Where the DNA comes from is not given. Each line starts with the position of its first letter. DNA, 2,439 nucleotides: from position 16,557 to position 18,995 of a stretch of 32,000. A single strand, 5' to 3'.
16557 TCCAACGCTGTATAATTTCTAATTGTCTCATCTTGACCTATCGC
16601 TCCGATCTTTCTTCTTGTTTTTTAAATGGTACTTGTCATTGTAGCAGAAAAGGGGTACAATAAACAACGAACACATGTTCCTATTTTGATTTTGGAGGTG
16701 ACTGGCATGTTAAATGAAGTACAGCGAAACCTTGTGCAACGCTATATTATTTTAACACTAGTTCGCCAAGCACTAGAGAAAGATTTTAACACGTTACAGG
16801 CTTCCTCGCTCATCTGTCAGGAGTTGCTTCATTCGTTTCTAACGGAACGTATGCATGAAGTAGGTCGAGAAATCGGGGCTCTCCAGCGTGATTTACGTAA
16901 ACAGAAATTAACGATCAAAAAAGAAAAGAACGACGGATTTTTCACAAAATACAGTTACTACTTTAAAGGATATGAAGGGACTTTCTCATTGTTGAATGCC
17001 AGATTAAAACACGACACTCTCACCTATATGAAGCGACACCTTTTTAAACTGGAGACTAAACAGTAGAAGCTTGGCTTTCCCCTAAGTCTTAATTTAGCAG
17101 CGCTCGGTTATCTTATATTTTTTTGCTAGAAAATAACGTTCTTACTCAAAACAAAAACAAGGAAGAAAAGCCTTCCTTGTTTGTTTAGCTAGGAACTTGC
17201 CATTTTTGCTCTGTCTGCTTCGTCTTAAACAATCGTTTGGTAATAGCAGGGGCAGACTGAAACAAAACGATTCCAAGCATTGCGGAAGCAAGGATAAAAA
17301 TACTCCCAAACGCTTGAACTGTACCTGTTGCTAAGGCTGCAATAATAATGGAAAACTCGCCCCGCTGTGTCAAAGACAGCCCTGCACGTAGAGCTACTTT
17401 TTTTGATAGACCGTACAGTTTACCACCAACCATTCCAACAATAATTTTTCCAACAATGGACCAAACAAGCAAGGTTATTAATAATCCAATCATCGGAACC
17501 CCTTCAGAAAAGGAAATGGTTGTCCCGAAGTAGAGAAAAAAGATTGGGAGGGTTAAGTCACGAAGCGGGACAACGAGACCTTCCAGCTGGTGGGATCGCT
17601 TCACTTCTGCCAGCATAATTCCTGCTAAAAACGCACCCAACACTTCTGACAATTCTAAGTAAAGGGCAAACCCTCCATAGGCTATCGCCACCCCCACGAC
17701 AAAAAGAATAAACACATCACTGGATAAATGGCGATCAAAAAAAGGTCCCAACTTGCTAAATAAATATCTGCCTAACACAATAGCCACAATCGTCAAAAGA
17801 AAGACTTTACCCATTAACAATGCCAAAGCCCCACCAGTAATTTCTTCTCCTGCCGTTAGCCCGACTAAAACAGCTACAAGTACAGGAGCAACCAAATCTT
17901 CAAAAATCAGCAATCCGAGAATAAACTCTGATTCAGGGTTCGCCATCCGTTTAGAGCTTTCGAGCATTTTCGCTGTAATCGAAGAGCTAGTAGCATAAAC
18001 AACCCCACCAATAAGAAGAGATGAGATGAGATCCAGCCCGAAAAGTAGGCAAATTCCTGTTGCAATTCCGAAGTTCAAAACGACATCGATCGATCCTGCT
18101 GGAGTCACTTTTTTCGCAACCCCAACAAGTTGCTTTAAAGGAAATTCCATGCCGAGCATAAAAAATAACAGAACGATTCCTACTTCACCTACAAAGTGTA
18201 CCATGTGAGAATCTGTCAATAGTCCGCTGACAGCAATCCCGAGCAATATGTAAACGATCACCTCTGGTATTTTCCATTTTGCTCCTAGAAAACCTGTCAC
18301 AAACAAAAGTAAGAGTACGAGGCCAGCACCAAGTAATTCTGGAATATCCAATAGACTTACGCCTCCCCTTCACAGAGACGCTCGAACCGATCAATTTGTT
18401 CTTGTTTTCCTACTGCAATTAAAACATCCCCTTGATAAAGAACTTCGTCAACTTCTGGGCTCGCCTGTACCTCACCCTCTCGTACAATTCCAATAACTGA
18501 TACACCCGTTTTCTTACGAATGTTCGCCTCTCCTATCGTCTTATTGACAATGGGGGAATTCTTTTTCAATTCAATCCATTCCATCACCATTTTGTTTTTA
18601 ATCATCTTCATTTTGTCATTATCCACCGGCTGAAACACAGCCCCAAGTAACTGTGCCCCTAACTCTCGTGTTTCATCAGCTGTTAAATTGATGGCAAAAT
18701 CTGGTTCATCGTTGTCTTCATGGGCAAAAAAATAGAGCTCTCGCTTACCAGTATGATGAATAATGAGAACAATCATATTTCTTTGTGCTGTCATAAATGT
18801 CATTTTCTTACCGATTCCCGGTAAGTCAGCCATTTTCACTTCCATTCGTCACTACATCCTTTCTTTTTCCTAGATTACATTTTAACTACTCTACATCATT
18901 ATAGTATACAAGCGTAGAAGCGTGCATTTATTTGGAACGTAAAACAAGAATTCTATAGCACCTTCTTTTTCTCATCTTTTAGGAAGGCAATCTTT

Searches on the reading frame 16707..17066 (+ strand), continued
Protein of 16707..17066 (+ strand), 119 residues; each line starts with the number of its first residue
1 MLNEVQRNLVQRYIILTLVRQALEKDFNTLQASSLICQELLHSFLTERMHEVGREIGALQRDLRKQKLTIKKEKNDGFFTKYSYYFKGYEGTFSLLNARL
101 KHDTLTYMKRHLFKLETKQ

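Call 45: list_cluster_members(proteins=[P0029, P0030, P0031, P0032, P0033, P0034, P0035, P0036, P0037, P0042])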
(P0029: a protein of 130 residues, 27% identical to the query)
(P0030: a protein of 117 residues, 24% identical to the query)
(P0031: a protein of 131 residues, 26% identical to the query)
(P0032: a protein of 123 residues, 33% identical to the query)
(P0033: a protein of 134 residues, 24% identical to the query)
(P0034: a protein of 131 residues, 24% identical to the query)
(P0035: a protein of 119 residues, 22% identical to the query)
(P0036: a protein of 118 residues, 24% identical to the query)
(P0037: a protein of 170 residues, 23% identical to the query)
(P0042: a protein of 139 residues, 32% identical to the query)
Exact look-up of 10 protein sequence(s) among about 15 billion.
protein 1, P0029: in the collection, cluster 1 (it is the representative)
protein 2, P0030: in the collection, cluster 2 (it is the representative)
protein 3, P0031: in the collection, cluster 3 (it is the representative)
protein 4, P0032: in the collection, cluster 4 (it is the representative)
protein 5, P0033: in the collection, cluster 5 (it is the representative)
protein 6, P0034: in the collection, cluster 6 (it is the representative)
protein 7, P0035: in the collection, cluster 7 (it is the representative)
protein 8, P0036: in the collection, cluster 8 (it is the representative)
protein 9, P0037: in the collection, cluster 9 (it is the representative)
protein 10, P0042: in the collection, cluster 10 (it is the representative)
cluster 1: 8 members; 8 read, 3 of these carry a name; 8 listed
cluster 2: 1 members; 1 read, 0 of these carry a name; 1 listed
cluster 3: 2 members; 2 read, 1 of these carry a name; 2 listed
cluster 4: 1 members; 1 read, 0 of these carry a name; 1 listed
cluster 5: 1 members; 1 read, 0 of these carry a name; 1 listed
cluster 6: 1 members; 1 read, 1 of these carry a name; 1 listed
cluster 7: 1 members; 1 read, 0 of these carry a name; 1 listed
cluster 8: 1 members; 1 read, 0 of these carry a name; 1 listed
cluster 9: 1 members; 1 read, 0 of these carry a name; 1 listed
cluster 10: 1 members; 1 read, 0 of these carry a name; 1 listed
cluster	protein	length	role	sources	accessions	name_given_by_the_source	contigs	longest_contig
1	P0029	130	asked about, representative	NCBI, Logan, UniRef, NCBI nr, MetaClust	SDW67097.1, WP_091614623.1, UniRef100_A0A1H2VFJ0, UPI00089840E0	hypothetical protein SAMN05421781_2066 [Marinococcus luteus] | Uncharacterized protein n=1 Tax=Marinococcus luteus TaxID=1122204 RepID=A0A1H2VFJ0_9BACI | hypothetical protein [Marinococcus luteus]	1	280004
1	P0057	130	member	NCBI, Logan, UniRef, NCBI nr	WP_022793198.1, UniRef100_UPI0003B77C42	hypothetical protein [Marinococcus halotolerans] | hypothetical protein n=1 Tax=Marinococcus halotolerans TaxID=301092 RepID=UPI0003B77C42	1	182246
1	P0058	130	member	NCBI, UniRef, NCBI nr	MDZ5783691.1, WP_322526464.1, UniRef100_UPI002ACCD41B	hypothetical protein [Marinococcus luteus] | hypothetical protein n=1 Tax=Marinococcus luteus TaxID=1122204 RepID=UPI002ACCD41B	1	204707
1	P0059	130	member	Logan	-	-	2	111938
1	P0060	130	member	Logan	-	-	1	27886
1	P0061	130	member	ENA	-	-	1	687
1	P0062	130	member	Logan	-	-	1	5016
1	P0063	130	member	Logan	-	-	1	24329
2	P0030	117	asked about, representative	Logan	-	-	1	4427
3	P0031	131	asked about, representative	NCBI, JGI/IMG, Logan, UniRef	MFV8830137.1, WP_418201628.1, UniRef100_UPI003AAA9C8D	hypothetical protein [Alkalihalobacterium sp. APHAB7] | hypothetical protein | hypothetical protein n=1 Tax=Alkalihalobacterium sp. APHAB7 TaxID=3402081 ...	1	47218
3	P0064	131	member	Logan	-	-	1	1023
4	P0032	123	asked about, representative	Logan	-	-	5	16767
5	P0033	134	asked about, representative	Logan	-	-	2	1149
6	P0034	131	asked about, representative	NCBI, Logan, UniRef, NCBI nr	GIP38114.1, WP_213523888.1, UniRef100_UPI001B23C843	hypothetical protein J31TS4_13940 [Paenibacillus sp. J31TS4] | hypothetical protein n=1 Tax=Paenibacillus sp. J31TS4 TaxID=2807195 RepID=UPI001B23C843 | hypothetical protein [Paenibacillus sp. J31TS4]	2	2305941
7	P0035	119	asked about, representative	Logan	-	-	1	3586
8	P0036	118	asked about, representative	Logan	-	-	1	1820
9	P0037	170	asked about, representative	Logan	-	-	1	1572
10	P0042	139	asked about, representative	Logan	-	-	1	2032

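Call 46: find_encoding_contigs(protein=P0029, flank=2500, max_places=1)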
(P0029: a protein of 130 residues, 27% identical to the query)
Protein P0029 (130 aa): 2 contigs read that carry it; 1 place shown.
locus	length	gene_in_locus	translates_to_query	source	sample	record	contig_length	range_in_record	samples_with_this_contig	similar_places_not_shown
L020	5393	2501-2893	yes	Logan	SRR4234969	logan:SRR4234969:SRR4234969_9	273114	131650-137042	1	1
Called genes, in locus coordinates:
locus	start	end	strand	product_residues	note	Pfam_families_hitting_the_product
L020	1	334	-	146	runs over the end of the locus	PF01242:PTPS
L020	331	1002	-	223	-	PF00733:Asn_synthase (weak), PF00764:Arginosuc_synth (faint), PF06508:QueC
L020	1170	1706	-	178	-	PF06559:DCD_N, PF22569:DCD_C (weak), PF22769:DCD, PF00692:dUTPase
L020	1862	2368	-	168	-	PF08858:IDEAL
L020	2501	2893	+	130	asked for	PF26325:YhjD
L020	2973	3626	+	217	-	PF02254:TrkA_N, PF02080:TrkA_C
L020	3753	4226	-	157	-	PF02082:Rrf2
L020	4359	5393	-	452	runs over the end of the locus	PF03448:MgtE_N, PF00571:CBS, PF01769:MgtE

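Call 47: find_encoding_contigs(protein=P0034, flank=2500, max_places=1)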
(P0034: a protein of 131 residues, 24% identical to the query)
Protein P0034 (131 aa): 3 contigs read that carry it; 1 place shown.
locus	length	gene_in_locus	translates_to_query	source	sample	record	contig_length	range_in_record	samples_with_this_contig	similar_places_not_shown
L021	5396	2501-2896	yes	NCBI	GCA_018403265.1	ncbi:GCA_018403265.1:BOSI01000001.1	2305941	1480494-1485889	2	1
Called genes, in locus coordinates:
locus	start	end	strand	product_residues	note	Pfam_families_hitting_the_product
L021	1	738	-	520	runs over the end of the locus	-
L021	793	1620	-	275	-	PF02811:PHP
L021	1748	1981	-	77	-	PF05532:CsbD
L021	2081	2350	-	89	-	-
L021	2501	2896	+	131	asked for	PF26325:YhjD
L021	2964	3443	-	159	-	-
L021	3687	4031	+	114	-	-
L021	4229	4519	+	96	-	-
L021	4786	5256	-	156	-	PF10970:GerPE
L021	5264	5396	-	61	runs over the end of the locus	PF27777:Spore_germination_GerPD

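Call 48: find_encoding_contigs(protein=P0008, flank=2500, max_places=1)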
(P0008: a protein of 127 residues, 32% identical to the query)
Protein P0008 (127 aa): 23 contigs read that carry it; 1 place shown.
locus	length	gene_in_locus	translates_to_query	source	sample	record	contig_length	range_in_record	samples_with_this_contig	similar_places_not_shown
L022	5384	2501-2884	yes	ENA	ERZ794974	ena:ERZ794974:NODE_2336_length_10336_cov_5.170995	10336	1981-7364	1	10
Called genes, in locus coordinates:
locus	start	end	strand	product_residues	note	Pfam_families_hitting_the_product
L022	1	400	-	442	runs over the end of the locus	PF01943:Polysacc_synt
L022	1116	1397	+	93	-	-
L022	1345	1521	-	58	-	-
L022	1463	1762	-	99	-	PF08858:IDEAL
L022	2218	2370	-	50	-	-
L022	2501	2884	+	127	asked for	PF26325:YhjD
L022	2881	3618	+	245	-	PF03721:UDPG_MGDP_dh_N (faint), PF02254:TrkA_N, PF02080:TrkA_C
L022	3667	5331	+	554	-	PF02028:BCCT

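Call 49: find_encoding_contigs(protein=P0015, flank=2500, max_places=1)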
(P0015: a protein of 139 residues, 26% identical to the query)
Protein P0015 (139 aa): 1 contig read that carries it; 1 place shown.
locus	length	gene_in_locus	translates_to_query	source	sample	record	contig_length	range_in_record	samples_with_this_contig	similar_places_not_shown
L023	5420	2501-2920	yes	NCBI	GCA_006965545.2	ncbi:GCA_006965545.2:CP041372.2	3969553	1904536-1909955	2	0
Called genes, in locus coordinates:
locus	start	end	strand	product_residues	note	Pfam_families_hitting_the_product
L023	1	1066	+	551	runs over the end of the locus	PF00128:Alpha-amylase, PF23915:SusG_C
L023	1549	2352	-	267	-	PF00160:Pro_isomerase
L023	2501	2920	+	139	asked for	PF26325:YhjD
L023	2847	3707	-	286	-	PF01026:TatD_DNase (faint), PF04909:Amidohydro_2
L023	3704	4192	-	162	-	PF14183:YwpF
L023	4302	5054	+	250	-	-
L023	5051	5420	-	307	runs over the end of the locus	PF20990:DUF2207_C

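Call 58: search_dna_similar(query=window:16707-17063:+, collection=plasmids, mode=protein, max_evalue=0.01, max_rows=20)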
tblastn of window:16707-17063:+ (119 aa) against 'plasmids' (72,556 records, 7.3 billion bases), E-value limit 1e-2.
Records with a match: 1; places in all: 1; records where one place covers at least 80% of the query: 0.
Best place of each record, by identity: <60% 1.
By first word of the organism name: Sutcliffiella 1.
By predicted mobility (MOB-suite, as given by PLSDB): non-mobilizable 1.
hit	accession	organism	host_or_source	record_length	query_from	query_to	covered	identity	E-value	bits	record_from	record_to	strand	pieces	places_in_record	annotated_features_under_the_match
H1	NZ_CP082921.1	Sutcliffiella horikoshii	cell culture,water from a container for ...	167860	8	101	79%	34.0%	2e-4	46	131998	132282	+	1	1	hypothetical protein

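Call 59: search_dna_similar(query=window:16707-17063:+, collection=phages, mode=protein, max_evalue=0.01, max_rows=20)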
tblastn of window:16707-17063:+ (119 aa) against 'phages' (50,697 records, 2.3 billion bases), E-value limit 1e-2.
No match.
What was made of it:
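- Tried and rejected: tblastn against phages found nothing, and against plasmids found one hit (calls 58, 59).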

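Call 60: get_annotated_region(hit=H1, flank=4000)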
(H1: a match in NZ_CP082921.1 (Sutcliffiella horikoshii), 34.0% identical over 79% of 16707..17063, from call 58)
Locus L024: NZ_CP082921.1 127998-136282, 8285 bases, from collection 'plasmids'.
description: Sutcliffiella horikoshii strain BAT plasmid pBH-BAT-167, complete sequence
organism: Sutcliffiella horikoshii (NCBI taxid 79883)
taxonomy: Bacteria; Bacillota; Bacilli; Bacillales; Bacillaceae; Sutcliffiella; Sutcliffiella horikoshii
host: -; source: cell culture,water from a container for water evaporation; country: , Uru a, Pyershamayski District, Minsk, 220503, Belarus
typing (MOB-suite, as given by PLSDB): non-mobilizable
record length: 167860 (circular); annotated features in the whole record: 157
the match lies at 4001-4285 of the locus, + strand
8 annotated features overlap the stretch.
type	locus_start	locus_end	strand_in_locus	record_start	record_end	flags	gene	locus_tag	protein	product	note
CDS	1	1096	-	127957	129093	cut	-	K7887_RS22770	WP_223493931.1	hypothetical protein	-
CDS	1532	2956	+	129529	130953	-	-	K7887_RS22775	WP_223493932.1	GGDEF domain-containing protein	-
CDS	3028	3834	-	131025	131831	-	-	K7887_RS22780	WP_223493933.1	RNA ligase family protein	-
CDS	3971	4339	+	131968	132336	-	-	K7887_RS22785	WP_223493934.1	hypothetical protein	-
CDS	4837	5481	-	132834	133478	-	radC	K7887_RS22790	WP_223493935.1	DNA repair protein RadC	GO:0006281 - DNA repair [Evidence IEA]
CDS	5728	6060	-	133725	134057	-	-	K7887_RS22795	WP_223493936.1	hypothetical protein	-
CDS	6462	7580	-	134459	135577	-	xerS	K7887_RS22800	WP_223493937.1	tyrosine recombinase XerS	GO:0015074 - DNA integration [Evidence IEA]; GO:0006310 - DNA recombination [Evidence IEA]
CDS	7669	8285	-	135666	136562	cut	-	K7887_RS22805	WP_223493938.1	SEC-C domain-containing protein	-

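Call 68: predict_structure(alignment_id=A3)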
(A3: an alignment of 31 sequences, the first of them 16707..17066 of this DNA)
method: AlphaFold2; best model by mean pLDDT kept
length: 119 residues; sequences in the alignment: 31
mean_pLDDT: 94.4   pTM: 0.84
mean pLDDT of the five models: 94.4, 94.0, 93.8, 93.3, 92.3
residues with pLDDT >= 90: 109; 70-90: 6; 50-70: 3; < 50: 1
segments of 3 or more residues with pLDDT < 50: none
pLDDT, mean of each block of 10 residues (from residue 1): 94 97 97 96 96 98 98 96 97 97 95 70
secondary structure, 60 per line:
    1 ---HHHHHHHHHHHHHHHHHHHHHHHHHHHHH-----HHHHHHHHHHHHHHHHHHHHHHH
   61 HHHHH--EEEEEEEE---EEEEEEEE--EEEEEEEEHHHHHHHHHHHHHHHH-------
elements in order: H4-32 H38-65 E68-75 E79-86 E89-96 H97-112
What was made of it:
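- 16707..17066 (+): 119-aa YhjD-family gene (PF26325). It is the stand-alone YhjD domain and lacks the N-terminal YolD-like arm. AlphaFold model pLDDT 94: two long helices, a three-stranded sheet and a C-terminal helix (call 68).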

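Call 71: fold_search(model_id=the predicted structure, library=pdb)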
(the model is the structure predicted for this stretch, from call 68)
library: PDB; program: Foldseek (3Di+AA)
matches with E <= 10: 726; with E <= 0.001: 0
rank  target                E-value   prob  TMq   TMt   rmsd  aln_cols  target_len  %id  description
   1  8qqi_B                9.5e-02  0.21  0.26  0.11  18.1       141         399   18  E.coli DNA gyrase in complex with 217 bp substrate DNA and LEI-800 (released 2024-06-19)
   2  6l19_B                2.4e-01  0.33  0.22  0.17  10.0        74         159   15  The crystal structure of competence or damage-inducible protein from Enterobacter asburiae (released 2019-10-16)
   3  4tma_B                2.5e-01  0.15  0.26  0.11  18.0       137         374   12  Crystal structure of gyrase bound to its inhibitor YacG (released 2014-07-23)
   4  5vu3_A                2.7e-01  0.35  0.23  0.18  10.0        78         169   15  Crystal structure of the competence-damaged protein (CinA) superfamily protein ECL_02051 from Enterobacter cloacae (released 2017-06-14)
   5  9b9s                  2.7e-01  0.21  0.26  0.16  16.2       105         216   15  Crystal structure of the ligand binding domain of the Halomonas titanicae chemoreceptor Htc10 in complex with guanine (released 2024-11-20)
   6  2b7v_MODEL_1_A        2.9e-01  0.60  0.25  0.38  10.4        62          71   18  Structure of ADAR2 dsRBM2 (released 2006-03-14)
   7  5vu3_D                3.1e-01  0.25  0.22  0.16  10.5        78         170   15  Crystal structure of the competence-damaged protein (CinA) superfamily protein ECL_02051 from Enterobacter cloacae (released 2017-06-14)
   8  6rkw_B                3.3e-01  0.18  0.28  0.07  17.8       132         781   17  CryoEM structure of the complete E. coli DNA Gyrase complex bound to a 130 bp DNA duplex (released 2019-11-06)
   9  1zx4_A                3.5e-01  0.25  0.28  0.22  14.5        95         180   12  Structure of ParB bound to DNA (released 2005-11-29)
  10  5vu3_E                3.5e-01  0.23  0.20  0.15   9.8        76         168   13  Crystal structure of the competence-damaged protein (CinA) superfamily protein ECL_02051 from Enterobacter cloacae (released 2017-06-14)
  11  1e8o_D                3.7e-01  0.47  0.28  0.40   9.6        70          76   13  Core of the Alu domain of the mammalian SRP (released 2000-11-08)
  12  3nuh_B                3.7e-01  0.16  0.28  0.13  17.5       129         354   17  A domain insertion in E. coli GyrB adopts a novel fold that plays a critical role in gyrase function (released 2010-08-11)
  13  9ggq_B                3.7e-01  0.15  0.25  0.06  15.3       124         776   14  E.coli gyrase holocomplex with cleaved chirally wrapped 217 bp DNA fragment and moxifloxacin (released 2024-09-11)
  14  1rpu_B                3.7e-01  0.13  0.14  0.15  13.2        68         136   18  Crystal Structure of CIRV p19 bound to siRNA (released 2004-01-13)
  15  5v01_B                3.9e-01  0.35  0.22  0.17  10.4        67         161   13  Crystal structure of the competence damage-inducible protein A (ComA) from Klebsiella pneumoniae subsp. pneumoniae MGH (released 2017-03-15)
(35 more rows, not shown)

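Call 82: search_protein_families(library=phrogs, proteins=[window:16707-17066:+], max_evalue=0.01)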
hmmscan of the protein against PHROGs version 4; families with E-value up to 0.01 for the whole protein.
window:16707-17066:+ (119 aa): 1 family
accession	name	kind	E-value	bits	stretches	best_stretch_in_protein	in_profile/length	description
phrog_34234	-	unknown function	0.00064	20.4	1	6-112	25-130/150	-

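Call 83: search_solved_structures(query=A3, max_evalue=1)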
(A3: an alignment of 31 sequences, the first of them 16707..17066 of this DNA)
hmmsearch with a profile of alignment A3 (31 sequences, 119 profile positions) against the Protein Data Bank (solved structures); distinct sequences matched with E-value up to 1: 10.
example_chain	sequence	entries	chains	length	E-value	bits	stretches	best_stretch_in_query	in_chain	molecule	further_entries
2lhr_A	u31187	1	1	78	0.098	15.9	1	22-62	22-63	Iron-regulated surface determinant protein H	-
6mha_A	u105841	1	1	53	0.11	15.7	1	71-113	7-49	Heterochromatin protein 1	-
6bx3_F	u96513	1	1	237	0.14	15.4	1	5-61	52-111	COMPASS component SPP1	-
6asz_A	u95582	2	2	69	0.15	15.4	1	71-114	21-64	Heterochromatin protein 1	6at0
1kna_A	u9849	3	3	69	0.15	15.3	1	71-114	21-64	HETEROCHROMATIN PROTEIN 1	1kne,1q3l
6ven_R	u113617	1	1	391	0.33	14.2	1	5-61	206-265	COMPASS component SPP1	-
7xld_A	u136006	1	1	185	0.53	13.6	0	23-62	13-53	Iron-regulated surface determinant protein H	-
7w81_A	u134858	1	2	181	0.53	13.6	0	23-62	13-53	Iron-regulated surface determinant protein H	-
6v8i_BJ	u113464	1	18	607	0.54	13.5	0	40-77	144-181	Fiber Lower, gp62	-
7n27_A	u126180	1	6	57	0.82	12.9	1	72-99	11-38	Isoform 2 of Chromodomain Y-like protein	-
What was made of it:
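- Tried and rejected: A PDB sequence search gave none either (call 83).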

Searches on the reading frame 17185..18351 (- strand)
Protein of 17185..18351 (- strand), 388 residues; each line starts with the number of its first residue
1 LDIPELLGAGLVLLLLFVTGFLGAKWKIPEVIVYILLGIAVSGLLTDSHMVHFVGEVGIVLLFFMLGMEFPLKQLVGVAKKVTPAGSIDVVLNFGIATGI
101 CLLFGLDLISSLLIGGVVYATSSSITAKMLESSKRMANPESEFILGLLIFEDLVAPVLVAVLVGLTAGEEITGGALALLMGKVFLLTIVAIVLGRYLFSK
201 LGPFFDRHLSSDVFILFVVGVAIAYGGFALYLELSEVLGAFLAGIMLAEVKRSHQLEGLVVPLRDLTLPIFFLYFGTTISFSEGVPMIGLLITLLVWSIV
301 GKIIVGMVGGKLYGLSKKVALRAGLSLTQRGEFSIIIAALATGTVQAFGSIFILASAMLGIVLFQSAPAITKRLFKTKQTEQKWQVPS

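Call 6: search_protein_families(library=ncbifam, proteins=[window:17185-18351:-], max_evalue=0.1)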
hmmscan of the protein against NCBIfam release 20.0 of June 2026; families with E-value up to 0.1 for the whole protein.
window:17185-18351:- (388 aa): 5 families
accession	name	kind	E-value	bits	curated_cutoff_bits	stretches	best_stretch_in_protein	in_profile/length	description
TIGR00932.1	2a37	subfamily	1.6e-37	129.5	238.3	1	22-279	10-274/275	monovalent cation:proton antiporter-2 (CPA2) family protein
NF007950.1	PRK10669.1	equivalog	4.4e-28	98.4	700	1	13-377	15-393/547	YbaL family putative K(+) efflux transporter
NF002973.0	PRK03659.1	equivalog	5.3e-24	84.7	804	1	5-346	5-351/602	glutathione-regulated potassium-efflux system protein KefB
NF002924.0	PRK03562.1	equivalog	5.6e-24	84.5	752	1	31-342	32-348/623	glutathione-regulated potassium-efflux system protein KefC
NF045626.1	FeTrans_MagA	equivalog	1.8e-22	79.8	700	1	3-363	5-369/386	iron transporter MagA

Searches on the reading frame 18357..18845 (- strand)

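Call 6: search_protein_families(library=ncbifam, proteins=[window:18357-18845:-], max_evalue=0.1)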
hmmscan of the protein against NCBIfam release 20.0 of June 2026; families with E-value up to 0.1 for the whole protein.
window:18357-18845:- (162 aa): 13 families
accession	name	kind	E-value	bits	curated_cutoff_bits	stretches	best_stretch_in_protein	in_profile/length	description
NF007034.0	PRK09496.2-1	subfamily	3.7e-06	26.1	344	1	75-155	138-215/445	Trk system potassium transporter TrkA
NF007031.0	PRK09496.1-2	equivalog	8e-06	25.1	289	1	51-154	119-222/458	Trk system potassium transporter TrkA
NF007039.0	PRK09496.3-2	equivalog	9.5e-06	24.7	293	1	72-158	137-220/446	Trk system potassium transporter TrkA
NF007041.0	PRK09496.3-4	equivalog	1.2e-05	24.3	386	1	73-158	139-219/450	Trk system potassium transporter TrkA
TIGR03802.1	Asp_Ala_antiprt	equivalog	0.00011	21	546.95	1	78-153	209-283/562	aspartate-alanine antiporter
NF003007.0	PRK03818.1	equivalog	0.00026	19.7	449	1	77-157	280-358/553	putative transporter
NF003716.0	PRK05326.1-3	equivalog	0.00033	19.2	355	1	85-158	411-481/499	potassium/proton antiporter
NF007038.0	PRK09496.2-6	equivalog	0.00064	18.6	374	1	70-158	135-221/445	Trk system potassium transporter TrkA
NF007037.0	PRK09496.2-4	equivalog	0.0031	16.4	445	1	95-158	170-230/454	Trk system potassium transporter TrkA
NF007036.0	PRK09496.2-3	subfamily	0.0052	15.6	407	1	81-157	149-222/448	Trk system potassium transporter TrkA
NF007033.0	PRK09496.1-5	equivalog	0.02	13.9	338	1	78-157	369-446/449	Trk system potassium transporter TrkA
NF007040.0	PRK09496.3-3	equivalog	0.025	13.1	455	1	49-148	117-217/462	Trk system potassium transporter TrkA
NF003440.0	PRK04972.1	equivalog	0.048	12.4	645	1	101-153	230-281/561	aspartate:alanine antiporter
